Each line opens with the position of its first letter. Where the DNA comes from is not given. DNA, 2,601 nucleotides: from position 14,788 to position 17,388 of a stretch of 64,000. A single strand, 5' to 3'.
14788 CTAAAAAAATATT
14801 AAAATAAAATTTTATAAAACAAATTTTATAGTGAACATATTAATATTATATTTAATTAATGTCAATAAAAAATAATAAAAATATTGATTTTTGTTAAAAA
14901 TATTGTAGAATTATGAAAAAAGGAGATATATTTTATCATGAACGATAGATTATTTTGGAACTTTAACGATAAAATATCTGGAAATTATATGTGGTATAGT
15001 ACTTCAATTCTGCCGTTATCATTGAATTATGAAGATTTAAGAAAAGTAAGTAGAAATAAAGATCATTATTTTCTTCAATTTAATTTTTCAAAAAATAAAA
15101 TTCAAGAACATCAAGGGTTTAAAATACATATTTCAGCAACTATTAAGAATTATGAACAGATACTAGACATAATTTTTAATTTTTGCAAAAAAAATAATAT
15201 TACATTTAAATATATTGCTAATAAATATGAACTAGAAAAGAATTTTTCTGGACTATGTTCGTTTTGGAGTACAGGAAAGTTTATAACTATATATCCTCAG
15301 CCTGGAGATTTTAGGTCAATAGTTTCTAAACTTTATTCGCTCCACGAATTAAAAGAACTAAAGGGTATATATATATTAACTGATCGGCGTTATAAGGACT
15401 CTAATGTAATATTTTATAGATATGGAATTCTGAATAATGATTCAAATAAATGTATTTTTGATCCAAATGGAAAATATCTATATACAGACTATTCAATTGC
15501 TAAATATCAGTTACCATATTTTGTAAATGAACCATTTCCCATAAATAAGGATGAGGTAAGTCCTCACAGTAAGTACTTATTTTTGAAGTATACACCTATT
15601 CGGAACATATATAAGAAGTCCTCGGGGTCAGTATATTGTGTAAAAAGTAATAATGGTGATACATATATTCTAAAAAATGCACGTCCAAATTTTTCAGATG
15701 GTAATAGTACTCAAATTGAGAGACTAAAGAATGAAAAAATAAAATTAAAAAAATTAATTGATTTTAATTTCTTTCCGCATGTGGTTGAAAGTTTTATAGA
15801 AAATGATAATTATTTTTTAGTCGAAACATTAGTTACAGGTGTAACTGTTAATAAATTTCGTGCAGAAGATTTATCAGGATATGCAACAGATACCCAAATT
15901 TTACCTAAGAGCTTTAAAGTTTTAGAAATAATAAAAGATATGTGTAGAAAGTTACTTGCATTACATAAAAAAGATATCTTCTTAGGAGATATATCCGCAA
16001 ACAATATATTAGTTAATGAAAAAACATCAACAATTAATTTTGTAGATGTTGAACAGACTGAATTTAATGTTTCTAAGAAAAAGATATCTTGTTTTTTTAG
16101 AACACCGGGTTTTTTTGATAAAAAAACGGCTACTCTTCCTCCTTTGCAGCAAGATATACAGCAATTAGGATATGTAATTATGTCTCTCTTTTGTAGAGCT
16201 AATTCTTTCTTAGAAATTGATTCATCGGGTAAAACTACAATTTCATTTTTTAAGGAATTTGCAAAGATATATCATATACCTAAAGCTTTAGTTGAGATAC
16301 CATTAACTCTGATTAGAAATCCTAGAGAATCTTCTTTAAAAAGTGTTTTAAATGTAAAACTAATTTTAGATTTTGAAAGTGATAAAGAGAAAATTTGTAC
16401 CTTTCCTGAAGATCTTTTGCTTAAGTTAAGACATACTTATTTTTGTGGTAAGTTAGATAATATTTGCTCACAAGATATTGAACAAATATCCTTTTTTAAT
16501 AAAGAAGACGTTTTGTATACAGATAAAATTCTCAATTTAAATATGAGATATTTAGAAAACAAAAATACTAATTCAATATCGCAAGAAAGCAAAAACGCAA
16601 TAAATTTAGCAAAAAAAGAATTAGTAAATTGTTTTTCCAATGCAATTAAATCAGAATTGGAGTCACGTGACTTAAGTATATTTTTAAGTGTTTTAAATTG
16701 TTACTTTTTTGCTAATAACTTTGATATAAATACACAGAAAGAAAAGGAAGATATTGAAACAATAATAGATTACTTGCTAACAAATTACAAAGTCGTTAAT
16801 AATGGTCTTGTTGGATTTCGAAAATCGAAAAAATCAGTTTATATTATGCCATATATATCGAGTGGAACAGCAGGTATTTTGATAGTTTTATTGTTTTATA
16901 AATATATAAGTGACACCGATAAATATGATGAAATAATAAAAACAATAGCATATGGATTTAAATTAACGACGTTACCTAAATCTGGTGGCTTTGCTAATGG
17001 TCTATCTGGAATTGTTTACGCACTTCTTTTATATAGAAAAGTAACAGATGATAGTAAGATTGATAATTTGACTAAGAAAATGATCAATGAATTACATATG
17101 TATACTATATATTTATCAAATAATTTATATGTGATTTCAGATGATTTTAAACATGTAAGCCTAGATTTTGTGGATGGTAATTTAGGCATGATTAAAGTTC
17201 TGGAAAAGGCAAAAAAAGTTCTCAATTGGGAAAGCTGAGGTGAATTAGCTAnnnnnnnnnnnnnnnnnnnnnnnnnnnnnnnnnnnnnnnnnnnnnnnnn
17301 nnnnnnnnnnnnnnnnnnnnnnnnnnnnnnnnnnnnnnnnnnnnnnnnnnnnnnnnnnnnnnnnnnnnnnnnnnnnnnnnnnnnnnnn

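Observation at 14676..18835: Compact class III-like lanthipeptide cluster with a divergently transcribed 32-aa precursor missed by ORF calling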

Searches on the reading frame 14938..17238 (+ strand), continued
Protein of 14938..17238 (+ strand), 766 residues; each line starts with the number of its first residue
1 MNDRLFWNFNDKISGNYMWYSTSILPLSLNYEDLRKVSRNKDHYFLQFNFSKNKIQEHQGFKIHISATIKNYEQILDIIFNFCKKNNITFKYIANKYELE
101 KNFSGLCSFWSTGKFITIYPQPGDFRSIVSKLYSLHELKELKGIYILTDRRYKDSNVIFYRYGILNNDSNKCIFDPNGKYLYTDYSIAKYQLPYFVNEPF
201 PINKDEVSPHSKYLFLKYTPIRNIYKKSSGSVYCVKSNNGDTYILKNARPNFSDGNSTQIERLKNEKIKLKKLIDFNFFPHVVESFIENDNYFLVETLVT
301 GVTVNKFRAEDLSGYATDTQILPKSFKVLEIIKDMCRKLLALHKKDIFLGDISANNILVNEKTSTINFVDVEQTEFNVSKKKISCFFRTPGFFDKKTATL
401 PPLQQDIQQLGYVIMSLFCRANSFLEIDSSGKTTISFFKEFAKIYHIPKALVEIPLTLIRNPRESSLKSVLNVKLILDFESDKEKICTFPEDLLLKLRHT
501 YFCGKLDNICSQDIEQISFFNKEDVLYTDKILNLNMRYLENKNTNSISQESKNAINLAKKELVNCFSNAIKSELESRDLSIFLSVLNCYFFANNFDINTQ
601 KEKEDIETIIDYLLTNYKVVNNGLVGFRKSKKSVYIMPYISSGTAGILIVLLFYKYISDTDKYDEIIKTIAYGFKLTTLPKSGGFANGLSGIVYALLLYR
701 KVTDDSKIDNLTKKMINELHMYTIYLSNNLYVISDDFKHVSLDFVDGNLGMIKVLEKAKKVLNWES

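Call 79: search_solved_structures(query=A1, max_evalue=0.00001, show_alignments=4)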
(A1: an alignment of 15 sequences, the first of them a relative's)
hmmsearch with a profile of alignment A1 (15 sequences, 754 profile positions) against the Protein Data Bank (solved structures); distinct sequences matched with E-value up to 0.00001: 13.
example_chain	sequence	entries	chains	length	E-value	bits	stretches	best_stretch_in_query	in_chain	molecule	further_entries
8sao_B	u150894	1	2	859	2.9e-62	214.2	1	30-390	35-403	Class III lanthionine synthetase LanKC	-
8sap_A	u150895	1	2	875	3.1e-62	214.1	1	30-390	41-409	Class III lanthionine synthetase LanKC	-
8sam_A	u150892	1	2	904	3.6e-62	213.9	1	30-390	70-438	Class III lanthipeptide, Class III lanthionine synthetase LanKC fusion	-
9wj0_A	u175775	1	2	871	2.8e-54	187.8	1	34-393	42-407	Protein kinase domain-containing protein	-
9wop_A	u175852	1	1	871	3.1e-54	187.7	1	34-393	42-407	Protein kinase domain-containing protein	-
8w7l_A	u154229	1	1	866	1e-42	149.6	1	51-415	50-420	Protein kinase domain-containing protein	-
8w7l_B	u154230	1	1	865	1.1e-42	149.4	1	51-415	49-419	Protein kinase domain-containing protein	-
8w7a_A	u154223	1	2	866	1.4e-42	149.1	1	51-416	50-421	Protein kinase domain-containing protein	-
8w7j_A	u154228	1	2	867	1.4e-42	149.1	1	51-416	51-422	Protein kinase domain-containing protein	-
8wgo_A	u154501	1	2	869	1.5e-42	149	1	51-416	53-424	Protein kinase domain-containing protein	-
9ugq_A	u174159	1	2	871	1.3e-39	139.4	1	52-386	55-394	SalKC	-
8car_A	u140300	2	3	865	1.5e-17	66.4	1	50-368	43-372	Serine/threonine protein kinase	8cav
7wj6_A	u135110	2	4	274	1.9e-11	46.2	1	215-377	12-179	Serine/threonine protein kinase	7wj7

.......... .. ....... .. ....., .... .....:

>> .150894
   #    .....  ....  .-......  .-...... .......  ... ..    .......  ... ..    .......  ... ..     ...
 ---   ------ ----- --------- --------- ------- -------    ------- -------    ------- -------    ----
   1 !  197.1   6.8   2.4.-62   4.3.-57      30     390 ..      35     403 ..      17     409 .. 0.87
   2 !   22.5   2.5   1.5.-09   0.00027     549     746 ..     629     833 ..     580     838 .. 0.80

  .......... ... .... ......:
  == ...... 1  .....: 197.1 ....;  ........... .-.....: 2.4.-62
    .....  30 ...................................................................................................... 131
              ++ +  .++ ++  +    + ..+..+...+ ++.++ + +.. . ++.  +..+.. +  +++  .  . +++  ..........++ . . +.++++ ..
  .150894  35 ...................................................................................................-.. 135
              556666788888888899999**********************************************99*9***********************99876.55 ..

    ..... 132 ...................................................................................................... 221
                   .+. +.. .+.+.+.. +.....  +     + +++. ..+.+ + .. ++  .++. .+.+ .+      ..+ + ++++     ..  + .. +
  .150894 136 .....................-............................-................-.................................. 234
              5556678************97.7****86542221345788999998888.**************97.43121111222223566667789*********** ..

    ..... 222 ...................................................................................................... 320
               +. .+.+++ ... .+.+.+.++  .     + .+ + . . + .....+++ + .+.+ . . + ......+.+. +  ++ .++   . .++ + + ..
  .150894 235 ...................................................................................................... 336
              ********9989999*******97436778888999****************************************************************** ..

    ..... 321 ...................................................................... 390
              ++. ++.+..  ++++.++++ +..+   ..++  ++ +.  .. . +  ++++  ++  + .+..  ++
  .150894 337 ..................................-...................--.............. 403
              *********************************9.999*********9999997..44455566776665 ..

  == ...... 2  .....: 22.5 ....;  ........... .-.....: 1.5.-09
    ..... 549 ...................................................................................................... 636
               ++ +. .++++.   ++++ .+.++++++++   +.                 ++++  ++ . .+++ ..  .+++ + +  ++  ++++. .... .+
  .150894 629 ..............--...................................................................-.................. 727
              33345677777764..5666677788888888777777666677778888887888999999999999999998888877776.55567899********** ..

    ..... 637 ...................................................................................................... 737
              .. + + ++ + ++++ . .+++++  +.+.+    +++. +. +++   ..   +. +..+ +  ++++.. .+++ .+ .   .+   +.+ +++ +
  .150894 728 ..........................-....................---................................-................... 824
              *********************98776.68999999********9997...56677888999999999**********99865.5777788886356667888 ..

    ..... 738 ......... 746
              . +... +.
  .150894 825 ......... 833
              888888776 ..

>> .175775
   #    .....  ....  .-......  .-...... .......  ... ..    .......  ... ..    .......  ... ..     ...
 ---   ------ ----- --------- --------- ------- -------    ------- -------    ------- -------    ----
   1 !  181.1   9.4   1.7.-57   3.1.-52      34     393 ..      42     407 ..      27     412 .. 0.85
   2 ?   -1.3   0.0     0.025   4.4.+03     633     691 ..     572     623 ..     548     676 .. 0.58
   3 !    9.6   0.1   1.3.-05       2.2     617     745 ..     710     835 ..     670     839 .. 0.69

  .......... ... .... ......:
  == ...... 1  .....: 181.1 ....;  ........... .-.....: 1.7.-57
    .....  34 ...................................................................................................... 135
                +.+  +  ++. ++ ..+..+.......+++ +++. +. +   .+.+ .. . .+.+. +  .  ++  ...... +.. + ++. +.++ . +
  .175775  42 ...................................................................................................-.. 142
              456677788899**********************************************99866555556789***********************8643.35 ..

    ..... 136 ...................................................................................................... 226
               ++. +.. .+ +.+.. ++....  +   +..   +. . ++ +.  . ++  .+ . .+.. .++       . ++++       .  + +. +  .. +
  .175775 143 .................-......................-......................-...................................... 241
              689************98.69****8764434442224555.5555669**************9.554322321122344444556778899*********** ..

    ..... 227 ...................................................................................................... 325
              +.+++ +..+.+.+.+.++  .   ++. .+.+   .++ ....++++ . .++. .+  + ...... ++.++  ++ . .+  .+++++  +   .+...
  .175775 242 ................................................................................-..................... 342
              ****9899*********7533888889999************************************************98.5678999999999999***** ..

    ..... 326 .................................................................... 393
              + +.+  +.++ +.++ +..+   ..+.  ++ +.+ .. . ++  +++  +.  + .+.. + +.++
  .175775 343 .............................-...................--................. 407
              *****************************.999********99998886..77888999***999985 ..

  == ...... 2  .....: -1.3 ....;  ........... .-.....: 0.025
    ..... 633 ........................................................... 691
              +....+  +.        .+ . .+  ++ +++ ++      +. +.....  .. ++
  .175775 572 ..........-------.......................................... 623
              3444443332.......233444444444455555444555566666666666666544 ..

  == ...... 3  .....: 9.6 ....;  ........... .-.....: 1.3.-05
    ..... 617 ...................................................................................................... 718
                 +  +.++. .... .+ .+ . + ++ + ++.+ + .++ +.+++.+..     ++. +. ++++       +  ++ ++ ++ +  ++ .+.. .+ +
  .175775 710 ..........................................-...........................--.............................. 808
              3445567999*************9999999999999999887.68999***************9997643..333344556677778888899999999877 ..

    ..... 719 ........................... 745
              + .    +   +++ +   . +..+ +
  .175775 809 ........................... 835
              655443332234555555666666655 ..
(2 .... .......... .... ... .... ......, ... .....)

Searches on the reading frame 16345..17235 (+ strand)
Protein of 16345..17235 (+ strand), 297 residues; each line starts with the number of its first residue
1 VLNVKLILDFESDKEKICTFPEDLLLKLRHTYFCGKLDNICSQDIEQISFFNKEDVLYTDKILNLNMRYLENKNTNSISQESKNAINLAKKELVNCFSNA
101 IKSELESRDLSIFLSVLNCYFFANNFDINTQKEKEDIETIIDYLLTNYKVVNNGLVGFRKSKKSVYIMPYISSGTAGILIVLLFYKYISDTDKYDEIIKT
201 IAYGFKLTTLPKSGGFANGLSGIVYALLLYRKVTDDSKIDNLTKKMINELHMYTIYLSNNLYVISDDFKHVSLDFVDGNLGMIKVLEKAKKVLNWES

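Call 81: search_protein_representatives(protein=window:16345-17235:+)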
Query: 297 residues. Proteins with E-value up to 0.001 (for the whole library): 55; up to 1e-10: 20; up to 1e-30: 4. The best 55 are listed.
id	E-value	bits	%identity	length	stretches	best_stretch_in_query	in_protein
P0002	3.0e-156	535.2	82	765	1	1-297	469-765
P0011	2.7e-43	164.7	38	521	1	18-296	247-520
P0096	1.0e-33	133.2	33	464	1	21-296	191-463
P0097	5.4e-32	127.6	35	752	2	24-287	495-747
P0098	1.4e-28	116.4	66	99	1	210-296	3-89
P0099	8.4e-25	104.0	34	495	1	18-291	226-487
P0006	1.4e-23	100.0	32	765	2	19-293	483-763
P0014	6.0e-23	97.9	30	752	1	28-289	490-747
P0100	3.6e-22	95.4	30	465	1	11-290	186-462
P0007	9.5e-22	94.0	31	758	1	16-290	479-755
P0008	6.8e-21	91.2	29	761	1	17-293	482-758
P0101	1.4e-20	90.1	33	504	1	14-287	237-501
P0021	1.4e-20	90.1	31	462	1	78-287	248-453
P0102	4.0e-20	88.6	35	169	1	158-291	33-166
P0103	3.2e-18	82.4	34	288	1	128-290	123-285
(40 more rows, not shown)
